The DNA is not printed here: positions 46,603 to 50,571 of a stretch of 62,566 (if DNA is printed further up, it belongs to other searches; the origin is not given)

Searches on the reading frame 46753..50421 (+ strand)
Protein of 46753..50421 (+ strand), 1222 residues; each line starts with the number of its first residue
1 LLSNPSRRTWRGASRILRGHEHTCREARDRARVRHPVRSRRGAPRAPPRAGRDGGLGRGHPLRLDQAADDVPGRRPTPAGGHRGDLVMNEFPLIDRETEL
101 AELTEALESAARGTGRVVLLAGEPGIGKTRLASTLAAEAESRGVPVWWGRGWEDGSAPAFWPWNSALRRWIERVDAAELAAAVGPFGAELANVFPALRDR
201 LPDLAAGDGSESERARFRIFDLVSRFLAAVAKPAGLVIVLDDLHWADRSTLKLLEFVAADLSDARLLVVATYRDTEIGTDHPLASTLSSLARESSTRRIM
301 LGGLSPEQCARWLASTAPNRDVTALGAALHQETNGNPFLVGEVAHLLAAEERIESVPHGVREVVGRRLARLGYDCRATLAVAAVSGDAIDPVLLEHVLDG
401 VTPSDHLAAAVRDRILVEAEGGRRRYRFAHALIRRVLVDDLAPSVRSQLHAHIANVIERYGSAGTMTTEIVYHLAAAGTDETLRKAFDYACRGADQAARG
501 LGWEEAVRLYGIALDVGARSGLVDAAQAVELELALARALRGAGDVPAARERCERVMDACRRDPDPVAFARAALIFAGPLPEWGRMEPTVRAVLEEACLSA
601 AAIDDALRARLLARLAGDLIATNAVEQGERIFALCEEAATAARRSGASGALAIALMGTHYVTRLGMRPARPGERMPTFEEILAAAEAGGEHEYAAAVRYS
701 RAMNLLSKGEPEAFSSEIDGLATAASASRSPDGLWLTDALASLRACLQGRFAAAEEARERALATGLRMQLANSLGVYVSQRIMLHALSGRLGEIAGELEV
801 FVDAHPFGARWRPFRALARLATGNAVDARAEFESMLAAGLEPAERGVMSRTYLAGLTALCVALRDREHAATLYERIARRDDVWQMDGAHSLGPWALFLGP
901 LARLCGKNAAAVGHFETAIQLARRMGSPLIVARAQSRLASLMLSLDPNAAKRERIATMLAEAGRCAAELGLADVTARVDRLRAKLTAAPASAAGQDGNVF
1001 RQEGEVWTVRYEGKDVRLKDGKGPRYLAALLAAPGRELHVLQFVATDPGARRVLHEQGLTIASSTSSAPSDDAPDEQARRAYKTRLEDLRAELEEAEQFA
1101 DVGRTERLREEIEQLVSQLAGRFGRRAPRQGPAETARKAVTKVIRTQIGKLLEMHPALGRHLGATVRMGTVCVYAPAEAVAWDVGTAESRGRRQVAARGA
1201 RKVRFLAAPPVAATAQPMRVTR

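Call 73: search_protein_families(library=pfam, proteins=[window:46753-50421:+], max_evalue=0.001)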
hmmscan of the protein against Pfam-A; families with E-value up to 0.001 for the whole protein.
window:46753-50421:+ (1222 aa): 5 families
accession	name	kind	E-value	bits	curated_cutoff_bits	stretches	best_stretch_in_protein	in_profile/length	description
PF13191.12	AAA_16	-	3.7e-28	99.5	32.6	1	93-269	2-167/167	AAA ATPase domain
PF13176.12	TPR_7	-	1.5e-05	25.1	27.9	0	533-565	3-35/36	Tetratricopeptide repeat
PF13401.12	AAA_22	-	2e-05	25.4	27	1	114-263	4-109/130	AAA domain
PF20720.3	nSTAND3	-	0.00042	20.5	27.2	1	116-144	18-46/155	Novel STAND NTPase 3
PF13481.12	AAA_25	-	0.00075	19.6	27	1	114-152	32-68/195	AAA domain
